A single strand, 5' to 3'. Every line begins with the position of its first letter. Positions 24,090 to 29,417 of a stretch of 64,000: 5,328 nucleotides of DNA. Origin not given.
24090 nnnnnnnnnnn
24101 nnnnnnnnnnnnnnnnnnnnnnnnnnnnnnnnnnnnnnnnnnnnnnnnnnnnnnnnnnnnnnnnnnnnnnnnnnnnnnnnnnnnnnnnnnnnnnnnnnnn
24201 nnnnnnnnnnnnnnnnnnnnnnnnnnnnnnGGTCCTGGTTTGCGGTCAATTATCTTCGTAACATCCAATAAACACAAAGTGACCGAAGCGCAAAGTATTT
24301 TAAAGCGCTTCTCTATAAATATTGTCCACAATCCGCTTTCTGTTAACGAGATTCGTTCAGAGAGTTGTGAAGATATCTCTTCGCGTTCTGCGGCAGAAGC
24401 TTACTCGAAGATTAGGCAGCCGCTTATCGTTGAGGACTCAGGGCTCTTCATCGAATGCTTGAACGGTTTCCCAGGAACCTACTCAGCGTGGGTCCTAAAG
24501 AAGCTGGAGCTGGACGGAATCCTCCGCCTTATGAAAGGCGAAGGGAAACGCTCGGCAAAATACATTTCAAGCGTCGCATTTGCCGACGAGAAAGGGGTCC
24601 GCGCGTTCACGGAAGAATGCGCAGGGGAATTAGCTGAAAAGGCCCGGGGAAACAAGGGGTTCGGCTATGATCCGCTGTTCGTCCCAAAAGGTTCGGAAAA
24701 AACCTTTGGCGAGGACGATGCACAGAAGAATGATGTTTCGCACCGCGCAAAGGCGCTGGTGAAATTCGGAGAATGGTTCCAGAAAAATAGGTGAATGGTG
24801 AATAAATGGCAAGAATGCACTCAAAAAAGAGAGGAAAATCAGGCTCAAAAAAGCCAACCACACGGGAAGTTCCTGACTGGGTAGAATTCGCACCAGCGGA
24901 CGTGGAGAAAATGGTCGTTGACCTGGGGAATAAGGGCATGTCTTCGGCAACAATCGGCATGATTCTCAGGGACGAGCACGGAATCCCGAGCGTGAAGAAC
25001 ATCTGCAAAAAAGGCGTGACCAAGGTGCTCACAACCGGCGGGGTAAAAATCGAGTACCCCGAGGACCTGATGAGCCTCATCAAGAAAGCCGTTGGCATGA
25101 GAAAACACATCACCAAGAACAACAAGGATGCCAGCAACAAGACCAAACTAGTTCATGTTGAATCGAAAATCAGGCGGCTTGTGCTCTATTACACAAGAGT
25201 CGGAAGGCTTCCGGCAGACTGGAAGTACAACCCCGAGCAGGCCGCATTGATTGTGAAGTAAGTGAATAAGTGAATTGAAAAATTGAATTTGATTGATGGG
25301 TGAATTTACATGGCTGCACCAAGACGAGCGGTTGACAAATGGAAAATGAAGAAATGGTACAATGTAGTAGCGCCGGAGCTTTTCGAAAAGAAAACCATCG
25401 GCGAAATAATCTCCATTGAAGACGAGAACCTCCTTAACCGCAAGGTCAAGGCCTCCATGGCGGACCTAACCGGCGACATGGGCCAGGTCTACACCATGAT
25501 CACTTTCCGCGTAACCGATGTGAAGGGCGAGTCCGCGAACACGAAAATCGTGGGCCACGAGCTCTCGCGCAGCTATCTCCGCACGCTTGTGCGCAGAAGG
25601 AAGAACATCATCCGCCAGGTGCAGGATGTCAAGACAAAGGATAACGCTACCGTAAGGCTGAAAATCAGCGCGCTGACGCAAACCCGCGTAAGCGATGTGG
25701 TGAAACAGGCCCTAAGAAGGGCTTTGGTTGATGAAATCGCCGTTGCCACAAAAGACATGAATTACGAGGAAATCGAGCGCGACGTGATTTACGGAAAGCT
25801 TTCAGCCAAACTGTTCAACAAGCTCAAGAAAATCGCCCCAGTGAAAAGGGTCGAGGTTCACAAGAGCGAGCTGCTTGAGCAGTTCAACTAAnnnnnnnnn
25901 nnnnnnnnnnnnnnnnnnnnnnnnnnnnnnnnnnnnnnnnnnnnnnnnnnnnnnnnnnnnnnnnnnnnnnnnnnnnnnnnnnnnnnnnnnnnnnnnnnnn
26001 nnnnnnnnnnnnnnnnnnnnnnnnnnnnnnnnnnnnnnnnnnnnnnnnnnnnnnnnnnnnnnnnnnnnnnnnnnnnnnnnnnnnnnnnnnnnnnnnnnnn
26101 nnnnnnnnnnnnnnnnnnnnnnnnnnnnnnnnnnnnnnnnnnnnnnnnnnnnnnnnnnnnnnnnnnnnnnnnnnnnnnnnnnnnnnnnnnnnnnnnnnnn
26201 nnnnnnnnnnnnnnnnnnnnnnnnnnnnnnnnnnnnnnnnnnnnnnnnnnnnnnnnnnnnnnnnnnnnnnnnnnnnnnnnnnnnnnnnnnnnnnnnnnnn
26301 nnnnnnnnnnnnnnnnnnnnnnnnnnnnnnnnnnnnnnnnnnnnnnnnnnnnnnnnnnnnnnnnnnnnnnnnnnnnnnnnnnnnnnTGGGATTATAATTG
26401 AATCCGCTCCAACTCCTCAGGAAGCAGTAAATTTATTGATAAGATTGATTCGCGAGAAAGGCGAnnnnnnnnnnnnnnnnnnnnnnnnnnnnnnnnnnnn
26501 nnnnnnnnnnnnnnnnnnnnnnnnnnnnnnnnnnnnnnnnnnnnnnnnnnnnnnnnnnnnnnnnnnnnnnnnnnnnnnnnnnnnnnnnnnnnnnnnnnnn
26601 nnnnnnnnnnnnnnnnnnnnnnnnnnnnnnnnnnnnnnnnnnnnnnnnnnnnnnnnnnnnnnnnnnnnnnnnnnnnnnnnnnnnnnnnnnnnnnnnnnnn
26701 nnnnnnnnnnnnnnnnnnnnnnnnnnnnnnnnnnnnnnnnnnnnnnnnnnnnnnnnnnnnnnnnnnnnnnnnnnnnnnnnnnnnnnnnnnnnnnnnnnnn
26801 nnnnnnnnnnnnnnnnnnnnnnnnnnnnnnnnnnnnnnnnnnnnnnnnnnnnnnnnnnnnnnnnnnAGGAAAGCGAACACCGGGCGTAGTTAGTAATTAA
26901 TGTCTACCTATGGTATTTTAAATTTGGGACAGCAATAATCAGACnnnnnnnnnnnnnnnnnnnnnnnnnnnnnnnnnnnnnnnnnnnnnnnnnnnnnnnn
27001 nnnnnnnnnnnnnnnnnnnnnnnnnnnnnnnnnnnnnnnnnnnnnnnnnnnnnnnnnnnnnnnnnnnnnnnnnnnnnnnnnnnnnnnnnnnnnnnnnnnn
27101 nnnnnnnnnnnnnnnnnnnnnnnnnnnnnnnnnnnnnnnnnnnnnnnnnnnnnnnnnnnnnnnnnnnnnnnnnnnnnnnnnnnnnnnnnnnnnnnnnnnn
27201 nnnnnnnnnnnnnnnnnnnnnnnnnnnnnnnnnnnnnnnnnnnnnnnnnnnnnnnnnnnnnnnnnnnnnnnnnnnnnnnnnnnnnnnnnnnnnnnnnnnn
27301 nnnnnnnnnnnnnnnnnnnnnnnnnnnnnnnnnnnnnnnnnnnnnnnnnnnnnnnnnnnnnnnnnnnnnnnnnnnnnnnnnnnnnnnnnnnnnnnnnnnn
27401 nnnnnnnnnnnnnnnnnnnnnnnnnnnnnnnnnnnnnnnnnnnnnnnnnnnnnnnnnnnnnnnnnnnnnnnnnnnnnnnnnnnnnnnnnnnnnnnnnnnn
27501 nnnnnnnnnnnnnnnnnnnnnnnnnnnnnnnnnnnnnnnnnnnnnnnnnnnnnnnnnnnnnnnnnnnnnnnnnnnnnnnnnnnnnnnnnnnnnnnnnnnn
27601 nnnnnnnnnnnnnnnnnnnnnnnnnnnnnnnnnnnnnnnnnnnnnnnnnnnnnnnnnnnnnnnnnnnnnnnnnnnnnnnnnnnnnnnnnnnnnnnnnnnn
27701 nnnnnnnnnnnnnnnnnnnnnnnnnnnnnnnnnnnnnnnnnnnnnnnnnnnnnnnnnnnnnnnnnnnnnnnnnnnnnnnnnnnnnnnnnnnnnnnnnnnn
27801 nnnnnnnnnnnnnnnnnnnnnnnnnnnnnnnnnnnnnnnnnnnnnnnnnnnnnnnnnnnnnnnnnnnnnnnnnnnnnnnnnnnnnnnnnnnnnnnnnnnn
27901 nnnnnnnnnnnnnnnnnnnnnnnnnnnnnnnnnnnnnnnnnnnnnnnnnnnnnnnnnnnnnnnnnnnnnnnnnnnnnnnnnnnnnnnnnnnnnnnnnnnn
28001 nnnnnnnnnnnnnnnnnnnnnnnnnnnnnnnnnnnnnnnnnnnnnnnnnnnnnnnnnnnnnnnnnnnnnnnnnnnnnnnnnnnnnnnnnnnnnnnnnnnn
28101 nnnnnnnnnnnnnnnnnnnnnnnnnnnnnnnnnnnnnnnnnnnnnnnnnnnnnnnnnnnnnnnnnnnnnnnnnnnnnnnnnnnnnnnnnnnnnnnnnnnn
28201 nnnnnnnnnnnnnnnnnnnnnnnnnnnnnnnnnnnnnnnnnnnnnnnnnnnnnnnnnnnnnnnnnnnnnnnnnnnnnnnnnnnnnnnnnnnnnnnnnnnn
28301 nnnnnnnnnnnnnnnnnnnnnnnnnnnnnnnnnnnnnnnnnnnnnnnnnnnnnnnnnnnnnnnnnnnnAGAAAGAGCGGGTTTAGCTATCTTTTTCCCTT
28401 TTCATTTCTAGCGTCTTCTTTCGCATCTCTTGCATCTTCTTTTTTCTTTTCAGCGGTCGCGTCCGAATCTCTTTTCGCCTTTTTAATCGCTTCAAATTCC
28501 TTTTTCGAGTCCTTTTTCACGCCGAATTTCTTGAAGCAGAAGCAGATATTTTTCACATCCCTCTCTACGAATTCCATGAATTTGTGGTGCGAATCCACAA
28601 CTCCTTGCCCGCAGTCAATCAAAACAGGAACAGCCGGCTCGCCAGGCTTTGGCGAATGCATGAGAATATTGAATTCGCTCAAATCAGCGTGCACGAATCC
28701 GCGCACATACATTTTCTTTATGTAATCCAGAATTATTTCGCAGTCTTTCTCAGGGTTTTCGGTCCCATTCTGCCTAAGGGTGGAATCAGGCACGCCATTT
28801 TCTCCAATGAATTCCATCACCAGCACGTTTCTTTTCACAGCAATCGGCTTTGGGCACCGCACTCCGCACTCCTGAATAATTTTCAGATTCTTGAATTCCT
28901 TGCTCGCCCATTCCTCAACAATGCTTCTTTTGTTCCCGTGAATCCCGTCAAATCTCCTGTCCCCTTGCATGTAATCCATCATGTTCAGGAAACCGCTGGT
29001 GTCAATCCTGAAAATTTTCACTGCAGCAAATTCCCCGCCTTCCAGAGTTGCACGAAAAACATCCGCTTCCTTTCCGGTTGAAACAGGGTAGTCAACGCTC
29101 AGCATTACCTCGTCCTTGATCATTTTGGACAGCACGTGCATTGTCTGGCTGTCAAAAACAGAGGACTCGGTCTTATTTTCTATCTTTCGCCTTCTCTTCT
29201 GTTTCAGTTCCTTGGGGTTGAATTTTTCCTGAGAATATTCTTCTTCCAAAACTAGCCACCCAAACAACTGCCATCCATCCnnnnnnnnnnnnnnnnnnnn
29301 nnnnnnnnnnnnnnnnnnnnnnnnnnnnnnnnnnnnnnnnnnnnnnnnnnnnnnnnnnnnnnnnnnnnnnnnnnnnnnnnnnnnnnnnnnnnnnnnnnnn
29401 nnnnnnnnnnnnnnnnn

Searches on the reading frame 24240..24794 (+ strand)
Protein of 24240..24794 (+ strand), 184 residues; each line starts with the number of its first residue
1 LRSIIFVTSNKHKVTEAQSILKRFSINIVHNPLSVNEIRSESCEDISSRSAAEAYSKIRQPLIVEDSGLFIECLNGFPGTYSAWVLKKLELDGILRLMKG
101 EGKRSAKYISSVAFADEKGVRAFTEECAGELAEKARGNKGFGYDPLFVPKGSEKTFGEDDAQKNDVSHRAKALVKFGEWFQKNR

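Call 33: search_protein_families(library=pfam, proteins=[window:24240-24794:+], max_evalue=0.001)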
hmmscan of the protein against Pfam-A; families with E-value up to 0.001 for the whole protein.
window:24240-24794:+ (184 aa): 1 family
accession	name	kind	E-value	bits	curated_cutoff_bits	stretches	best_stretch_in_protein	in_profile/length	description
PF01725.21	Ham1p_like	-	3.6e-47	161.1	22.5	1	4-179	1-186/186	Ham1 family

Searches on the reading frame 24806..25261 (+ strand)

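Call 33: search_protein_families(library=pfam, proteins=[window:24806-25261:+], max_evalue=0.001)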
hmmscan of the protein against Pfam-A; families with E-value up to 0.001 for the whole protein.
window:24806-25261:+ (151 aa): 2 families
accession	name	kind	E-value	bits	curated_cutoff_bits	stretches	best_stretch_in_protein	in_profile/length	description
PF08069.17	Ribosomal_S13_N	-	5.3e-26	90.9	25.4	1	1-60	1-60/60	Ribosomal S13/S15 N-terminal domain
PF00312.27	Ribosomal_S15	-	1.9e-11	44.4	31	1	84-148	18-80/81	Ribosomal protein S15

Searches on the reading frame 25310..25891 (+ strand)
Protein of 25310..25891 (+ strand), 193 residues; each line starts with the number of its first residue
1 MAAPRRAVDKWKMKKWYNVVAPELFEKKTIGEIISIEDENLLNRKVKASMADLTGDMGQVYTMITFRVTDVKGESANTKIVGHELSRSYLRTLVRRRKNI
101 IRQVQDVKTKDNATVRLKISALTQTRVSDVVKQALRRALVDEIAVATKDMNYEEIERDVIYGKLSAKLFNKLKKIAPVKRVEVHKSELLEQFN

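Call 33: search_protein_families(library=pfam, proteins=[window:25310-25891:+], max_evalue=0.001)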
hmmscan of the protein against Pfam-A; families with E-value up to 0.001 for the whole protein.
window:25310-25891:+ (193 aa): 1 family
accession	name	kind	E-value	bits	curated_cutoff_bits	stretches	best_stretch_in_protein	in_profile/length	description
PF01015.23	Ribosomal_S3Ae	-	7.4e-53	179.4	29.3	1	5-190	4-189/191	Ribosomal S3Ae family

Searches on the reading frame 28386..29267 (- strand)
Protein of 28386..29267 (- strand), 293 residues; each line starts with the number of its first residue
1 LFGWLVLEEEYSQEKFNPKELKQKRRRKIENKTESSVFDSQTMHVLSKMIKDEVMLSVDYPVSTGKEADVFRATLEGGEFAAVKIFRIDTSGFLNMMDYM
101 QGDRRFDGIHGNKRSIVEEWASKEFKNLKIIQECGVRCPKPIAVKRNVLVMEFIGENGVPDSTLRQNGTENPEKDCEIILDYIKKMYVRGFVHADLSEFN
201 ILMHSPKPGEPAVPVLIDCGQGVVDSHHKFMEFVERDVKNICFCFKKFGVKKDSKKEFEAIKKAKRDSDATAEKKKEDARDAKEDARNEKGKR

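Call 4: search_protein_families(library=pfam, proteins=[window:28386-29267:-], max_evalue=0.01)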
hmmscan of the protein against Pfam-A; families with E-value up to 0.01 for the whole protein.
window:28386-29267:- (293 aa): 4 families
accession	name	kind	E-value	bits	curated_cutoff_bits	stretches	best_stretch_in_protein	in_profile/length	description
PF01163.29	RIO1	-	3.6e-50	170.6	22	1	69-254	1-183/187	RIO domain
PF03109.22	ABC1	-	6.2e-08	32.5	22.9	1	126-221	125-213/244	ABC1 atypical kinase-like domain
PF06293.20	Kdo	-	0.0017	18.3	21.3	0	121-224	58-171/207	Lipopolysaccharide kinase (Kdo/WaaP) family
PF01636.29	APH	-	0.0086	16.3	23.2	0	179-220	154-195/239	Phosphotransferase enzyme family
